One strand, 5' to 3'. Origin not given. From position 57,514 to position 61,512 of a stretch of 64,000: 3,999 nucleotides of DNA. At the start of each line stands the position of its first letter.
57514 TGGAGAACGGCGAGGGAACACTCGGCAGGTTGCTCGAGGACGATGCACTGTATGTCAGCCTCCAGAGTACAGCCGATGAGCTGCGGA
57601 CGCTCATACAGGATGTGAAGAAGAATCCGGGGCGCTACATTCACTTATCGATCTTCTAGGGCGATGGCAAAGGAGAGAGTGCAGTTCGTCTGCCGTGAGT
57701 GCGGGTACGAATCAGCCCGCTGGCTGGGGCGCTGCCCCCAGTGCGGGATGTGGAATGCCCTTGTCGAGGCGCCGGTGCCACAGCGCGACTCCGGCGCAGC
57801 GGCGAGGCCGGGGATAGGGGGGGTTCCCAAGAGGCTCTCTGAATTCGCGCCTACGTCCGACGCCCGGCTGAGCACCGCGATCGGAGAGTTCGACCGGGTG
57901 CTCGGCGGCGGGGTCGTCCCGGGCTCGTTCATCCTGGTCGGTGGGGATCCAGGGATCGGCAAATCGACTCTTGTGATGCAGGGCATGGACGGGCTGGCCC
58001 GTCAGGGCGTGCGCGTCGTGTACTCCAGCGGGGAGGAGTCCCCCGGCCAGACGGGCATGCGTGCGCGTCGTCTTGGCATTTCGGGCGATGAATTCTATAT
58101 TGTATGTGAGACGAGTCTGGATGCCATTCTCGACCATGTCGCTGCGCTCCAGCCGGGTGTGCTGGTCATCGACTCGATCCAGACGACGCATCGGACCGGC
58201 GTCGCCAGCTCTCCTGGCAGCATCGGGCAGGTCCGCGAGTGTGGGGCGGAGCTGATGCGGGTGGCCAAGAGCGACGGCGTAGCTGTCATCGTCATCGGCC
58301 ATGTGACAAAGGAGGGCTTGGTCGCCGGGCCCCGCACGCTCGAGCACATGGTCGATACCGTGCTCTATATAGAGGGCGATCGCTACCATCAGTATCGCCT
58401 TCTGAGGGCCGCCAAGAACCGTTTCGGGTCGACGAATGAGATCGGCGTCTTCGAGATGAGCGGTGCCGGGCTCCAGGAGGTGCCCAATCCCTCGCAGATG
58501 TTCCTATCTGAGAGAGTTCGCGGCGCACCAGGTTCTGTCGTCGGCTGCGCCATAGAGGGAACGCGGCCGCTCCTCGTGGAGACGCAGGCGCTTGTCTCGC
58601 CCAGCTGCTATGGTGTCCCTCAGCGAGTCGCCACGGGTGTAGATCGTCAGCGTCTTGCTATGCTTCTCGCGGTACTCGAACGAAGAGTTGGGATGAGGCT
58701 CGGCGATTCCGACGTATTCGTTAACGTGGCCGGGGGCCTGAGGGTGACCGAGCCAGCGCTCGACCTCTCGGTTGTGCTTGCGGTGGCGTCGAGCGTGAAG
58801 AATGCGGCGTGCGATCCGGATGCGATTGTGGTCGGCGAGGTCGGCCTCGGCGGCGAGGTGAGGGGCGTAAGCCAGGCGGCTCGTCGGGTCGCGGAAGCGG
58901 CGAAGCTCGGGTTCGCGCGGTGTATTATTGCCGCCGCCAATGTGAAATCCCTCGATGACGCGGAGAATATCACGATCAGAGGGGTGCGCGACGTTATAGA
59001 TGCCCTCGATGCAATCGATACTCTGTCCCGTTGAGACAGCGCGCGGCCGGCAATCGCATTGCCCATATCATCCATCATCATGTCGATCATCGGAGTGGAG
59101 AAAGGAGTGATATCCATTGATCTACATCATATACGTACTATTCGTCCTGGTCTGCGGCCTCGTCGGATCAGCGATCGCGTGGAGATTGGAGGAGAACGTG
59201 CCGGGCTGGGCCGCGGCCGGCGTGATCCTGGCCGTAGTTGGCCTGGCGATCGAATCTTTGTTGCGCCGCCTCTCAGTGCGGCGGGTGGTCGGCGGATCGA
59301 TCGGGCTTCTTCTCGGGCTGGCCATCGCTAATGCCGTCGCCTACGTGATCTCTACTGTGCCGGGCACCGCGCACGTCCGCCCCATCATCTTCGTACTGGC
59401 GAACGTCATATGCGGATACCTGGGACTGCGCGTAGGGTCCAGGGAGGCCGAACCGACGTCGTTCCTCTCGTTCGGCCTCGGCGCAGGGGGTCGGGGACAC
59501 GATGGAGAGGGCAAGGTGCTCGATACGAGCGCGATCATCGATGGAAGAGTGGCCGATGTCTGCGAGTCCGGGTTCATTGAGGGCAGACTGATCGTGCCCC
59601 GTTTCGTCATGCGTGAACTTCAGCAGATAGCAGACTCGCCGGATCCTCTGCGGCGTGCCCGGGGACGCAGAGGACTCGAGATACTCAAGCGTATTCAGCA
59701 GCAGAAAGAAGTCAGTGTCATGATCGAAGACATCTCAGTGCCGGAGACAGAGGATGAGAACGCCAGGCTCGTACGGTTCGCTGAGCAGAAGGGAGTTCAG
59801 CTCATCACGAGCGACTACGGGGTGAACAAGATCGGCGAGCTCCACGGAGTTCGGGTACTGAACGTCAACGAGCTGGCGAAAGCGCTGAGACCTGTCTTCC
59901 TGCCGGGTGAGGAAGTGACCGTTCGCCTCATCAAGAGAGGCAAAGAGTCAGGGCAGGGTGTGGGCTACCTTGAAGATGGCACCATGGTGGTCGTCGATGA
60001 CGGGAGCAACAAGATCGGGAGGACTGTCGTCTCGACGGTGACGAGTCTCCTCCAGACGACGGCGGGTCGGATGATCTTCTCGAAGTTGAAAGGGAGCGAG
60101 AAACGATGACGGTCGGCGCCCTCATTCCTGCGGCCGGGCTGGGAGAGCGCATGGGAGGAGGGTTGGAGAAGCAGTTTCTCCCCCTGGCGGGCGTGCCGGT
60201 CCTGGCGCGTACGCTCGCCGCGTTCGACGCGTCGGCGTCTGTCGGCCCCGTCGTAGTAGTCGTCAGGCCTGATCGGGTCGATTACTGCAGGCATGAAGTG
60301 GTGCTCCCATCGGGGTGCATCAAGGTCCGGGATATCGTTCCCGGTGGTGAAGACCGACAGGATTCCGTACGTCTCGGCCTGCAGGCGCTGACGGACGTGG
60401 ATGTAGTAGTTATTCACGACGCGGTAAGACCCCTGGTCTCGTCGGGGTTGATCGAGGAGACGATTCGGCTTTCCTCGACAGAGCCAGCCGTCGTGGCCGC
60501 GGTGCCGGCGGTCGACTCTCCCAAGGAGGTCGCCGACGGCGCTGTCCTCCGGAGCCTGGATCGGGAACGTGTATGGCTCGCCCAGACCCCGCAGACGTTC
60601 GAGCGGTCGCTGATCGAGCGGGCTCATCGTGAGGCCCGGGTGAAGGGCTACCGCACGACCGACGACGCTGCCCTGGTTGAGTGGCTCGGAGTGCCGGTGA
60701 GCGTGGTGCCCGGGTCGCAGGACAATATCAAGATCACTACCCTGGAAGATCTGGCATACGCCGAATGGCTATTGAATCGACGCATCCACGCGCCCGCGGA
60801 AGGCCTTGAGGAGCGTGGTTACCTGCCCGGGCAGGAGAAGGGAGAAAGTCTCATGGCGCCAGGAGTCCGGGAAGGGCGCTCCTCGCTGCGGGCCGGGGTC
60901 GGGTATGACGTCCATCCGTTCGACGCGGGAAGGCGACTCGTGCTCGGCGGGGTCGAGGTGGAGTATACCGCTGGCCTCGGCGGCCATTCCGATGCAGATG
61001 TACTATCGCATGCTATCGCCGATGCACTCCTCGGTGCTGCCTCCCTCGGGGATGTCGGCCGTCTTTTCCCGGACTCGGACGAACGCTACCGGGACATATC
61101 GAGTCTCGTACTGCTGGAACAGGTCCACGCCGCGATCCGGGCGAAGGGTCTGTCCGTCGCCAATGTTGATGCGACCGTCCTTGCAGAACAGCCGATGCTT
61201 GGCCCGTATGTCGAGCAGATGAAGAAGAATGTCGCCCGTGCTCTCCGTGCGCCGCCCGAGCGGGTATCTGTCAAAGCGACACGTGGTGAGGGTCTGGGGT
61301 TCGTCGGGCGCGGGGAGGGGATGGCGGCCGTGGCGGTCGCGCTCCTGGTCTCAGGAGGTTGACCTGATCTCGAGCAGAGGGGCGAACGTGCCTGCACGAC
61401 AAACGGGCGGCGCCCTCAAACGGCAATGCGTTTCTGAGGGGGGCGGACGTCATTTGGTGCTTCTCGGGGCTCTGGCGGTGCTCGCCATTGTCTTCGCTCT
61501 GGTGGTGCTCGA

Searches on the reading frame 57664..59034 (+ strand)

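Call 55: search_protein_families(library=pfam, proteins=[window:57664-59034:+], max_evalue=0.0001)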
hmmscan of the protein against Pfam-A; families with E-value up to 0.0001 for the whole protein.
window:57664-59034:+ (456 aa): 5 families
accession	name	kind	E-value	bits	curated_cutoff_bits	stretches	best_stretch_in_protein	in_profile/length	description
PF13481.12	AAA_25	-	1.4e-13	51.4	27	1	58-218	4-194/195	AAA domain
PF18073.7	Zn_ribbon_LapB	-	2.2e-12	46.8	25.7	1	8-35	1-28/28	Rubredoxin metal binding domain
PF06745.19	ATPase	-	2e-11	44.2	26.6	1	70-140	2-73/231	KaiC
PF13541.12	ChlI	-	3e-08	34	27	1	342-426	36-121/121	Subunit ChlI of Mg-chelatase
PF13191.12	AAA_16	-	6.8e-05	23.9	32.6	0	77-126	17-63/167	AAA ATPase domain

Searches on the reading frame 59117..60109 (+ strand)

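Call 55: search_protein_families(library=pfam, proteins=[window:59117-60109:+], max_evalue=0.0001)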
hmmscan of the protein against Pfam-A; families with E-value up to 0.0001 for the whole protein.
window:59117-60109:+ (330 aa): 1 family
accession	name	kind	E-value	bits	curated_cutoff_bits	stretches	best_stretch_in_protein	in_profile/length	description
PF01938.26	TRAM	-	2.5e-05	24.5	21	1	263-309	4-49/61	TRAM domain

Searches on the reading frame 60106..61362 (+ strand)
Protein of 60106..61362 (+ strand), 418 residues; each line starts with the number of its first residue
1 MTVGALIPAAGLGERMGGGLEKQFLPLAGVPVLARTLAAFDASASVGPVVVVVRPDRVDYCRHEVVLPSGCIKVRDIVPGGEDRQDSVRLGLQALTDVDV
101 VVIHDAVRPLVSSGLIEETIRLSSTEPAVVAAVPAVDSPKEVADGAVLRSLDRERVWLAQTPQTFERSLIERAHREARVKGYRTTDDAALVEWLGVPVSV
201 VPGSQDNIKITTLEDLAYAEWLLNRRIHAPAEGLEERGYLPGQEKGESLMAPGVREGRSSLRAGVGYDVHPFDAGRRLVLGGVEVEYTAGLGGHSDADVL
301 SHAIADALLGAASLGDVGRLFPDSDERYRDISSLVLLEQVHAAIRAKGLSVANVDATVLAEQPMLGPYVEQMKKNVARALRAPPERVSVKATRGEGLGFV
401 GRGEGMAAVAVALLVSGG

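Call 55: search_protein_families(library=pfam, proteins=[window:60106-61362:+], max_evalue=0.0001)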
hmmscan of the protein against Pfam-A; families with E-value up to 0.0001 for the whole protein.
window:60106-61362:+ (418 aa): 3 families
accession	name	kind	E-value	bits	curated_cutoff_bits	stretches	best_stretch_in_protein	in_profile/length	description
PF01128.25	IspD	-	1.5e-61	208.5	27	1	4-224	2-220/221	2-C-methyl-D-erythritol 4-phosphate cytidylyltransferase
PF02542.21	YgbB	-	1.1e-60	204.9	26.7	1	262-414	2-154/155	YgbB family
PF12804.13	NTP_transf_3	-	3.6e-13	50.4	27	1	5-137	1-125/160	MobA-like NTP transferase domain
